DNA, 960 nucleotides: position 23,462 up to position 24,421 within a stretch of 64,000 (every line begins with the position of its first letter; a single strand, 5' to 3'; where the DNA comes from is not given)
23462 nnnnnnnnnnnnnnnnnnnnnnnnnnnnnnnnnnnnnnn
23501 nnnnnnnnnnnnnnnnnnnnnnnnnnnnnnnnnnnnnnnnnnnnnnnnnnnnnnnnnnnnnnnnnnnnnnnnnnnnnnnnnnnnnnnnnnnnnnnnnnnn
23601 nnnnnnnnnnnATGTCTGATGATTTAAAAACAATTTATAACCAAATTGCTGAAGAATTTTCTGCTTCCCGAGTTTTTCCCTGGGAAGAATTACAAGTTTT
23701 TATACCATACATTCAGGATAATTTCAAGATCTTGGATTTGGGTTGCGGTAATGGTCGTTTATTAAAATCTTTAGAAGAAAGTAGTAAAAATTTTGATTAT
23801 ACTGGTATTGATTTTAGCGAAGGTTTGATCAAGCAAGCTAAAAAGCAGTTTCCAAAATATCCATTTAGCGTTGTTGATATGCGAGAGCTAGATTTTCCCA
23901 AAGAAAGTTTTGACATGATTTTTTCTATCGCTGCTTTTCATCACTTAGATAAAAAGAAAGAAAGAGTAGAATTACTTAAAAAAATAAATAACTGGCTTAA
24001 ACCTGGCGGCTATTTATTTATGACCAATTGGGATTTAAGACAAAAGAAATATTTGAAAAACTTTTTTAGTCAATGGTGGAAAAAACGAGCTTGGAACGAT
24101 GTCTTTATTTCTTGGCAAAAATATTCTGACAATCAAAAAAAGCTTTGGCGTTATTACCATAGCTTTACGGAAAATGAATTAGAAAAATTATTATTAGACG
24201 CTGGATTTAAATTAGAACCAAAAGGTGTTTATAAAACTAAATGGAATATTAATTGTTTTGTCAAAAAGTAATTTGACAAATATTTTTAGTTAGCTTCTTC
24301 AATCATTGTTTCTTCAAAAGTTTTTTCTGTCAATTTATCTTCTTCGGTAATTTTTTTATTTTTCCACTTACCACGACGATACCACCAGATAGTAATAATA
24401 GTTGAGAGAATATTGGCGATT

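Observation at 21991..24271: Eukaryote/archaea-type wobble-uridine pathway: Elp3 and a Trm9-like methyltransferase as a divergent pair with start codons overlapping in one CATG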

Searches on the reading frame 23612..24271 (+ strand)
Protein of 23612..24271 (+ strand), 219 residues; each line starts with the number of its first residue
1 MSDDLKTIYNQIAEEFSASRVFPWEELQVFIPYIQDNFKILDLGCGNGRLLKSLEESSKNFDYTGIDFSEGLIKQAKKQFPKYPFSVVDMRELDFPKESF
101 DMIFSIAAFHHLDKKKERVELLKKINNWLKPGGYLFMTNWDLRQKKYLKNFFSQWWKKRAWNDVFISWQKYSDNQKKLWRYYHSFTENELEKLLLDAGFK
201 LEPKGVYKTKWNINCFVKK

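Call 3: search_protein_families(library=pfam, proteins=[window:23612-24271:+], max_evalue=0.01)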
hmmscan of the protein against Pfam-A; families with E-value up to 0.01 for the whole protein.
window:23612-24271:+ (219 aa): 17 families
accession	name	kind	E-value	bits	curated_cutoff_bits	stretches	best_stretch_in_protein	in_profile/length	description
PF13649.12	Methyltransf_25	-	4.4e-23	82.2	27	1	40-133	1-97/97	Methyltransferase domain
PF08241.18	Methyltransf_11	-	1.7e-22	80.3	21.2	1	41-137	1-95/95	Methyltransferase domain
PF13489.12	Methyltransf_23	-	8.6e-21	74.8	27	1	26-202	12-162/164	Methyltransferase domain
PF08242.18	Methyltransf_12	-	1.3e-20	74.4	30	1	41-135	1-98/98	Methyltransferase domain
PF13847.12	Methyltransf_31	-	9.7e-20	71.2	27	1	35-160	2-127/145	Methyltransferase domain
PF05175.20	MTS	-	9e-09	35.6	23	1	28-154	21-156/170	Methyltransferase small domain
PF01209.24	Ubie_methyltran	-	4.4e-08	33.2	20.1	1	34-200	45-214/233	ubiE/COQ5 methyltransferase family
PF03848.20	TehB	-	7e-07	29.3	20.4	1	38-137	32-132/193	Tellurite resistance protein TehB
PF02353.26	CMAS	-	5.1e-06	26.4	27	1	37-146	63-173/273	Mycolic acid cyclopropane synthetase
PF07021.18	MetW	-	6e-06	26.5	21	1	28-104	5-80/193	Methionine biosynthesis protein MetW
PF03291.22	mRNA_G-N7_MeTrfase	-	1.4e-05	24.8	26.6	1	35-80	60-104/315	mRNA (guanine-N(7))-methyltransferase domain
PF05219.18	DREV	-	2.8e-05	23.8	26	1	35-176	93-222/265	DREV methyltransferase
PF02390.23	Methyltransf_4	-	0.00011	22.1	24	1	39-187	4-158/173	Putative methyltransferase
PF03141.22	Methyltransf_29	-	0.00018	20.7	23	1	39-173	120-251/506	Putative S-adenosyl-L-methionine-dependent methyltransferase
PF08003.17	Methyltransf_9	-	0.00031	20.3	23.8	1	22-138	102-218/315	Protein of unknown function (DUF1698)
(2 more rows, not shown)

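Call 4: search_protein_families(library=ncbifam, proteins=[window:23612-24271:+], max_evalue=0.01)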
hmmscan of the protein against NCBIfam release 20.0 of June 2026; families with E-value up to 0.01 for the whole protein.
window:23612-24271:+ (219 aa): 54 families (the best 25 are shown)
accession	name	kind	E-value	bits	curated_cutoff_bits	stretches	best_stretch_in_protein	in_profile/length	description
TIGR02072.1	BioC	equivalog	3.4e-18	66.3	184.95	1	36-170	34-162/244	malonyl-ACP O-methyltransferase BioC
NF045667.1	MTase_DVU1556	equivalog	2.1e-16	60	155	1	36-201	22-162/213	DVU_1556 family methyltransferase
NF002463.0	PRK01683.1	equivalog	3.7e-14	52.9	297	1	14-186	10-176/258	trans-aconitate 2-methyltransferase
NF043040.1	corrin_prot_MT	hypoth_equivalog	1.9e-13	50.4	180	1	34-139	39-149/216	corrinoid protein-associated methyltransferase CpaM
NF001244.0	PRK00216.1-5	equivalog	4.2e-13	49.1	216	1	6-200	18-216/236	bifunctional demethylmenaquinone methyltransferase/2-methoxy-6-polyprenyl-1,4-benzoquinol methylase UbiE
TIGR01983.1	UbiG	equivalog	4.4e-11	42.5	102.95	1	36-148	49-162/228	bifunctional 2-polyprenyl-6-hydroxyphenol methylase/3-demethylubiquinol 3-O-methyltransferase UbiG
TIGR01934.1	MenG_MenH_UbiE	subfamily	7.2e-11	41.8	158.35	1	6-200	9-204/223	ubiquinone/menaquinone biosynthesis methyltransferase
NF040539.1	AST_met_ArsM_2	exception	3.5e-10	40.2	240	1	9-139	32-165/262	putative arsinothricin biosynthesis methyltransferase ArsM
NF008300.0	PRK11088.1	equivalog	1.5e-09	37.7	303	1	35-110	84-162/272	23S rRNA (guanine(745)-N(1))-methyltransferase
NF045823.1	PthPhpthDimycoMt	equivalog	1.5e-09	37.4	300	1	39-150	69-177/256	phthiotriol/phenolphthiotriol dimycocerosates methyltransferase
NF045825.1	FAmtase_mtf2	equivalog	3.5e-09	36.3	400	1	39-148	61-167/248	fatty-acid O-methyltransferase Mtf2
NF010703.0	PRK14103.1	equivalog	6.7e-09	35.5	320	1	15-137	9-124/256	trans-aconitate 2-methyltransferase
NF041820.1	daptide_MTase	equivalog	1.4e-08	34.5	175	1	39-146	39-151/243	daptide-type RiPP biosynthesis methyltransferase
NF041536.1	ArsM_DUF2284_UU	exception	3.7e-08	32.1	575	1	34-155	74-200/459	arsenite methyltransferase/DUF2284 domain selenoprotein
NF008686.0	PRK11705.1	equivalog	5e-08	32.4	400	1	35-139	166-267/383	cyclopropane fatty acyl phospholipid synthase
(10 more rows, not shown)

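Call 5: search_solved_structures(query=window:23612-24271:+, max_evalue=0.001, show_alignments=3)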
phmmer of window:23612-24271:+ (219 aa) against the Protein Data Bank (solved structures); distinct sequences matched with E-value up to 0.001: 86 (the best 60 are shown).
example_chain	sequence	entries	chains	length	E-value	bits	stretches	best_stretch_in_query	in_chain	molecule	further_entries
5cm2_Z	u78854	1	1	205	1.6e-19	73.5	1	19-212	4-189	TRNA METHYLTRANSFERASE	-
5wp5_A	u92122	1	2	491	2.4e-16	63.1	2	35-162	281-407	Phosphomethylethanolamine N-methyltransferase 2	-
5wp4_A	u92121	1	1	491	2.3e-15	59.9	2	35-162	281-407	Phosphoethanolamine N-methyltransferase 1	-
3sm3_A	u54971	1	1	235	1e-14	57.8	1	29-202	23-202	SAM-dependent methyltransferases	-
4iv8_A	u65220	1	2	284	2.8e-13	53.1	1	33-173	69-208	Phosphoethanolamine N-methyltransferase,putative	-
4r6w_A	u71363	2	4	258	2e-12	50.2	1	34-173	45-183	Phosphoethanolamine N-methyltransferase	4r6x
4mwz_A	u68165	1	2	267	7.8e-12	48.3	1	34-174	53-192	Phosphoethanolamine N-methyltransferase, putative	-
4iv0_A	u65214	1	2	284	1.1e-11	47.9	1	35-174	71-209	Phosphoethanolamine N-methyltransferase, putative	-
3uj6_A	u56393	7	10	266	1.5e-11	47.4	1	34-173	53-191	Phosphoethanolamine N-methyltransferase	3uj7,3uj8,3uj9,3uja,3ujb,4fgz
1ve3_A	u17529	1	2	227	2.1e-11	46.9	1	15-145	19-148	hypothetical protein PH0226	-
3ujd_A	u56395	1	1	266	2.3e-11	46.8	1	34-173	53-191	Phosphoethanolamine N-methyltransferase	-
3dtn_A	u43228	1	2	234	1.6e-10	44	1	36-161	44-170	Putative Methyltransferase MM_2633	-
3ujc_A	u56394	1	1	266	3.4e-10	43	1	34-173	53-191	Phosphoethanolamine N-methyltransferase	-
3bkw_A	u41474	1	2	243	4.2e-10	42.7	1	20-138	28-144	S-adenosylmethionine dependent methyltransferase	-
9un4_A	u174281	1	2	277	1.6e-09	40.8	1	36-200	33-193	Juvenile hormone acid O-methyltransferase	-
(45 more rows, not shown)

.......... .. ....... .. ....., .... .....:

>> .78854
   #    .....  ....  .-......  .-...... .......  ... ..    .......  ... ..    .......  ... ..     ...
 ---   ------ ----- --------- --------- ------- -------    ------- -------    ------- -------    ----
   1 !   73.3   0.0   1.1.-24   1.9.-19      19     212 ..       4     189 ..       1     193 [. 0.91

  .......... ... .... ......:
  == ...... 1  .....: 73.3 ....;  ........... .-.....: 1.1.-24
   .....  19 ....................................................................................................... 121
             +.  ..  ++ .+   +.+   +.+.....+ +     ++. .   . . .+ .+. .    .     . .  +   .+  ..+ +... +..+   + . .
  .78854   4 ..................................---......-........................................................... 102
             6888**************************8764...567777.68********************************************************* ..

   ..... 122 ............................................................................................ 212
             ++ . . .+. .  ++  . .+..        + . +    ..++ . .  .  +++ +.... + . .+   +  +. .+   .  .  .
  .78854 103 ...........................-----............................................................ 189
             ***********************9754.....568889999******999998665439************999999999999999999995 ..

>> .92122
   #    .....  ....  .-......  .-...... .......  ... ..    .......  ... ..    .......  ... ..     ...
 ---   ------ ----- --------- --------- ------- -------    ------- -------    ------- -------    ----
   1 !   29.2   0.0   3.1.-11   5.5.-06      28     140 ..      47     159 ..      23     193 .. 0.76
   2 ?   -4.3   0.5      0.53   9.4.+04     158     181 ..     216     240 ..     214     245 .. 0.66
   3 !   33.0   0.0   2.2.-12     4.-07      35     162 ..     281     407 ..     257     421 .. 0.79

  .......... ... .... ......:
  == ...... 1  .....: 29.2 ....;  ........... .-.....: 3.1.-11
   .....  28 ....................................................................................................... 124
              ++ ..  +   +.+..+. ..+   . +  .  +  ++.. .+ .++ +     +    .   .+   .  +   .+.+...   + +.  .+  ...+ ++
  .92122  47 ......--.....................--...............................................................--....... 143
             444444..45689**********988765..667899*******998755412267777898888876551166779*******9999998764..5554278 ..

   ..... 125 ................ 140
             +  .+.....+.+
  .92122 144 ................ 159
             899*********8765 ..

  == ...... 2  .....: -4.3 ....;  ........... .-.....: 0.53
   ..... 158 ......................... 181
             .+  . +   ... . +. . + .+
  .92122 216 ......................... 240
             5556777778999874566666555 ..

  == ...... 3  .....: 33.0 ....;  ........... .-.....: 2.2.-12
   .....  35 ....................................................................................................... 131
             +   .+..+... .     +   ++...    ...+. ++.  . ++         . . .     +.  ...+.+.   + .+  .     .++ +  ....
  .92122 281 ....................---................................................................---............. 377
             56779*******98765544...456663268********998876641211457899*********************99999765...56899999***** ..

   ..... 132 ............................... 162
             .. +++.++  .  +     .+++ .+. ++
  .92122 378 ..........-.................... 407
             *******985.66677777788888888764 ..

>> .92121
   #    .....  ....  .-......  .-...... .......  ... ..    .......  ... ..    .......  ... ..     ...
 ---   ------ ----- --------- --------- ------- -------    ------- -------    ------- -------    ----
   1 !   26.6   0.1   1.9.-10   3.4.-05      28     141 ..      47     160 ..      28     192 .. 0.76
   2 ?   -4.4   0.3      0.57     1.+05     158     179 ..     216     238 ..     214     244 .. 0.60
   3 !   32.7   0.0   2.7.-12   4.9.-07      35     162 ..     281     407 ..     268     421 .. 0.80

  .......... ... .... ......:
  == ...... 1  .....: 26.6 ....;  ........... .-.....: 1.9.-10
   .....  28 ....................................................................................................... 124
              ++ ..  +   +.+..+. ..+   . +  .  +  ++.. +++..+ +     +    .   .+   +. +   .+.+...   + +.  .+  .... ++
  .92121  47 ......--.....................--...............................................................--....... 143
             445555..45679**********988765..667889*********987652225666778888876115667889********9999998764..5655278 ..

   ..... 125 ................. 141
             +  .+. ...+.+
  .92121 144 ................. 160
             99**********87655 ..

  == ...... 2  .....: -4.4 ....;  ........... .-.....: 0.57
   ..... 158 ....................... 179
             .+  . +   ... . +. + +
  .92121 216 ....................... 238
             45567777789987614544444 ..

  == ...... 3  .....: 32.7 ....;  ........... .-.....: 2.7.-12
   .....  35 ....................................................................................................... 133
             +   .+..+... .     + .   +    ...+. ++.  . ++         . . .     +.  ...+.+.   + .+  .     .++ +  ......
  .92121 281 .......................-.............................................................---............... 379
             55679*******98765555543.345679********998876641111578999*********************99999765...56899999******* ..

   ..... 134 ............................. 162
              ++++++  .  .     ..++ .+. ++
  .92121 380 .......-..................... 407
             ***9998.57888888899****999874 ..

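Call 12: find_homologous_proteins(query=window:23612-24271:+, max_evalue=0.00001)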
Query window:23612-24271:+ (219 aa): 662 proteins with E <= 0.00001 among 1145 candidates; the best 120 are listed.
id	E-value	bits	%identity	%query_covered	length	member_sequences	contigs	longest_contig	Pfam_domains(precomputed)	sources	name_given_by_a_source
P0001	2.3e-117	408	99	82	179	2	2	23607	PF13847.13,PF13489.13,PF03848.21,PF05175.21,PF13649.13,PF01209.25,PF08241.19,PF08242.19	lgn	-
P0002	3.7e-111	388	75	100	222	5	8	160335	PF07021.19,PF13847.13,PF13489.13,PF03848.21,PF05175.21,PF13649.13,PF03291.23,PF01209.25,PF08241.19,PF08242.19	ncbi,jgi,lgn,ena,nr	ncbi:methyltransferase domain-containing protein [bacterium]|jgi:alkylated DNA repair protein alkB f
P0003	6.3e-111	387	77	97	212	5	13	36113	PF07021.19,PF13847.13,PF13489.13,PF03848.21,PF02353.27,PF05175.21,PF13649.13,PF02390.24,PF01209.25,PF08241.19,PF08242.19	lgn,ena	-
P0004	1.1e-110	387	76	100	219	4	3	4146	PF07021.19,PF13847.13,PF13489.13,PF05175.21,PF13649.13,PF01209.25,PF08241.19,PF08242.19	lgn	-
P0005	2.0e-109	382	75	100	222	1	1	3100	PF07021.19,PF13847.13,PF13489.13,PF05175.21,PF13649.13,PF03291.23,PF01209.25,PF08241.19,PF08242.19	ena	-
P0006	1.9e-108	379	75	100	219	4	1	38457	PF07021.19,PF13847.13,PF13489.13,PF05175.21,PF13649.13,PF01209.25,PF08241.19,PF08242.19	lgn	-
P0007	2.7e-108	379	76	100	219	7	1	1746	PF07021.19,PF13847.13,PF13489.13,PF05175.21,PF13649.13,PF01209.25,PF08241.19,PF08242.19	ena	-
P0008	1.7e-107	376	77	97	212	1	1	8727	PF07021.19,PF13847.13,PF13489.13,PF03848.21,PF02353.27,PF05175.21,PF13649.13,PF02390.24,PF01209.25,PF08241.19,PF08242.19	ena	-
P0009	2.7e-107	375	74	100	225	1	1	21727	PF07021.19,PF13847.13,PF13489.13,PF03848.21,PF05175.21,PF13649.13,PF02390.24,PF03291.23,PF01209.25,PF08241.19,PF08242.19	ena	-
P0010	1.7e-105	370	74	100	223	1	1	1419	PF07021.19,PF13847.13,PF13489.13,PF03848.21,PF05175.21,PF13649.13,PF01209.25,PF08241.19,PF08242.19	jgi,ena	-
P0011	3.2e-105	369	74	100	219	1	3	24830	PF13847.13,PF13489.13,PF05175.21,PF13649.13,PF01209.25,PF08241.19,PF08242.19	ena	-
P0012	8.2e-101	354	70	100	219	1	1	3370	PF07021.19,PF13847.13,PF13489.13,PF05175.21,PF13649.13,PF03291.23,PF01209.25,PF08241.19,PF08242.19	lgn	-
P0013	8.1e-98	344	67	100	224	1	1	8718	PF13847.13,PF13489.13,PF03848.21,PF02353.27,PF05175.21,PF13649.13,PF03291.23,PF01209.25,PF08241.19,PF08242.19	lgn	-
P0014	1.6e-97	344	70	99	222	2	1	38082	PF07021.19,PF13847.13,PF13489.13,PF08003.18,PF02353.27,PF05175.21,PF13649.13,PF01209.25,PF08241.19,PF08242.19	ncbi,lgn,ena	-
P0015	4.5e-95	335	70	100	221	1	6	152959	PF07021.19,PF13847.13,PF13489.13,PF03848.21,PF05175.21,PF13649.13,PF02390.24,PF03291.23,PF01209.25,PF08241.19,PF08242.19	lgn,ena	-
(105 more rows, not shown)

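Call 14: find_related_loci(query=A1, collection=genome_contigs, flank=10000)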
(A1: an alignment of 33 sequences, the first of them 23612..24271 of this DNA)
Query A1 (219 aa) in genome_contigs; peptide patterns used: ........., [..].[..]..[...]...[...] (x = any residue, [..] = any of these).
600 stretches matched a pattern (row limit reached: there are more); 501 encode a relative of the query (tblastn E <= 1e-3); the best 80 are kept; 80 distinct loci.
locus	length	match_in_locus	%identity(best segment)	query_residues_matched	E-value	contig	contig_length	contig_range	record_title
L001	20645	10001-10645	76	2-216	2e-115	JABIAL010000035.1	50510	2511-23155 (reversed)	MAG: bacterium isolate SI048_bin106 k141_1625015, whole genome shotgun sequence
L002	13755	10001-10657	74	1-219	4e-109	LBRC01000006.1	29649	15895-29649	MAG: Parcubacteria group bacterium GW2011_GWA2_36_10 UR94_C0006, whole genome shotgun sequence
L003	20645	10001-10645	64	4-218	6e-95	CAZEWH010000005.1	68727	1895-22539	MAG TPA_asm: uncultured Gammaproteobacteria bacterium isolate SRP077602_co5_241 genome assembly, contig: NODE_1730_lengt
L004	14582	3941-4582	60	4-219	1e-86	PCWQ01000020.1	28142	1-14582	MAG: Candidatus Komeilibacteria bacterium CG11_big_fil_rev_8_21_14_0_20_36_20 CG11_8_21_14_0.20_scaffold_828_c, whole ge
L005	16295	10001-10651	58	1-219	2e-86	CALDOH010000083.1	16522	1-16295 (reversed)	MAG TPA_asm: uncultured bacterium isolate ERR2206790_bin.27_CONCOCT_v1.1_MAG genome assembly, contig: ERZ890879.868, who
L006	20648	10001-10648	55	3-219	7e-78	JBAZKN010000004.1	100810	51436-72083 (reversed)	MAG: Patescibacteria group bacterium isolate SO_2017_LW4_144 scaffold_661_c1_LW137-91_2017, whole genome shotgun sequenc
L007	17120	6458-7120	56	1-219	2e-77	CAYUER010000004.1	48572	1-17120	MAG TPA_asm: uncultured Gammaproteobacteria bacterium isolate SRP342105_co2_115 genome assembly, contig: NODE_655_length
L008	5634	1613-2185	46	1-199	6e-51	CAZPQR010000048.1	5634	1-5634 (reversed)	MAG TPA_asm: uncultured Gammaproteobacteria bacterium isolate SRP189682_co1_236 genome assembly, contig: NODE_40765_leng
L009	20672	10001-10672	41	5-219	1e-49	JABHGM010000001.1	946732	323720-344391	MAG: bacterium isolate SI037_bin203 k141_1573769, whole genome shotgun sequence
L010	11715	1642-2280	41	1-219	2e-49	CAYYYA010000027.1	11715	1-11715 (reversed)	MAG TPA_asm: uncultured Gammaproteobacteria bacterium isolate SRP298887_co1_32 genome assembly, contig: NODE_5941_length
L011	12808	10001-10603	41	1-202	3e-47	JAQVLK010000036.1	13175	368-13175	MAG: Candidatus Gracilibacteria bacterium isolate STF1_108 NODE_13703_length_13175_cov_3.785254_Sandtown_F1, whole genom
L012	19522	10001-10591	45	5-197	3e-47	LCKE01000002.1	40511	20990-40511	MAG: Parcubacteria group bacterium GW2011_GWF2_45_11 UW91_C0002, whole genome shotgun sequence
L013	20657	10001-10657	41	2-219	1e-45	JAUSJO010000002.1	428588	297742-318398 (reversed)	MAG: bacterium isolate E14_metabat.bin.303 E14_k141_251564, whole genome shotgun sequence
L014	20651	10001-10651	59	1-219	3e-86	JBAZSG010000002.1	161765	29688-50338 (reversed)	MAG: Patescibacteria group bacterium isolate SO_2017_GW1_168 NODE_725_length_161765_cov_2.499957_OW334_2017, whole genom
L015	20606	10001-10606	44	1-202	3e-45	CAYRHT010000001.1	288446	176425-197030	MAG TPA_asm: uncultured Gammaproteobacteria bacterium isolate binchicken_co28_75 genome assembly, contig: NODE_4_length_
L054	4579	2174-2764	37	9-205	4e-37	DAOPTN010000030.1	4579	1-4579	MAG TPA_asm: Candidatus Pacearchaeota archaeon isolate AMR_MDS_1443 NODE_15245_length_4579_cov_92.702476, whole genome s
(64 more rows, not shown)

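Call 25: search_solved_structures(query=A1, max_evalue=1e-8, show_alignments=1)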
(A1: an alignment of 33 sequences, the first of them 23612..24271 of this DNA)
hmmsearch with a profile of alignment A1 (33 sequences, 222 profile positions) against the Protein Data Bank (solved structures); distinct sequences matched with E-value up to 1e-8: 72 (the best 60 are shown).
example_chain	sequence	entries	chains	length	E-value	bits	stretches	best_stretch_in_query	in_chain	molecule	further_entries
5cm2_Z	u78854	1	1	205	2.9e-26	95.6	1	21-216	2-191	TRNA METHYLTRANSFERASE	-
5wp5_A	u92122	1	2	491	8.6e-21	77.7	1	36-144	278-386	Phosphomethylethanolamine N-methyltransferase 2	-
3sm3_A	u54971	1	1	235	1e-20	77.5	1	33-207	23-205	SAM-dependent methyltransferases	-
5wp4_A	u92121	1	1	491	7.7e-20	74.6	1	36-144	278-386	Phosphoethanolamine N-methyltransferase 1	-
1ve3_A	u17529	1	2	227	6.6e-19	71.6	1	13-183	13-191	hypothetical protein PH0226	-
4iv8_A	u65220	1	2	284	1.5e-17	67.1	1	37-198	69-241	Phosphoethanolamine N-methyltransferase,putative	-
4r6w_A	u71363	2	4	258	5.3e-16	62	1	38-163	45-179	Phosphoethanolamine N-methyltransferase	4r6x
4mwz_A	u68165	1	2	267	7.9e-16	61.5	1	38-198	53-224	Phosphoethanolamine N-methyltransferase, putative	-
4iv0_A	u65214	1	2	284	9.3e-16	61.2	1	38-198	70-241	Phosphoethanolamine N-methyltransferase, putative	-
3l8d_A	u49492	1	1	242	2e-15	60.2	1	31-139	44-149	Methyltransferase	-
3dtn_A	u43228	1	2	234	2.1e-15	60.1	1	8-166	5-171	Putative Methyltransferase MM_2633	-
3ujd_A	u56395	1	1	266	1e-14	57.9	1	38-165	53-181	Phosphoethanolamine N-methyltransferase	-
3uj6_A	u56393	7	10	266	1e-14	57.9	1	38-165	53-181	Phosphoethanolamine N-methyltransferase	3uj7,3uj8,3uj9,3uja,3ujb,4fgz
9fcy_A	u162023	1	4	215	1.8e-13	53.7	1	31-141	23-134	SAM-dependent methyltransferase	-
9fd3_A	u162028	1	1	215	1.9e-13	53.7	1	32-141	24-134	SAM-dependent methyltransferase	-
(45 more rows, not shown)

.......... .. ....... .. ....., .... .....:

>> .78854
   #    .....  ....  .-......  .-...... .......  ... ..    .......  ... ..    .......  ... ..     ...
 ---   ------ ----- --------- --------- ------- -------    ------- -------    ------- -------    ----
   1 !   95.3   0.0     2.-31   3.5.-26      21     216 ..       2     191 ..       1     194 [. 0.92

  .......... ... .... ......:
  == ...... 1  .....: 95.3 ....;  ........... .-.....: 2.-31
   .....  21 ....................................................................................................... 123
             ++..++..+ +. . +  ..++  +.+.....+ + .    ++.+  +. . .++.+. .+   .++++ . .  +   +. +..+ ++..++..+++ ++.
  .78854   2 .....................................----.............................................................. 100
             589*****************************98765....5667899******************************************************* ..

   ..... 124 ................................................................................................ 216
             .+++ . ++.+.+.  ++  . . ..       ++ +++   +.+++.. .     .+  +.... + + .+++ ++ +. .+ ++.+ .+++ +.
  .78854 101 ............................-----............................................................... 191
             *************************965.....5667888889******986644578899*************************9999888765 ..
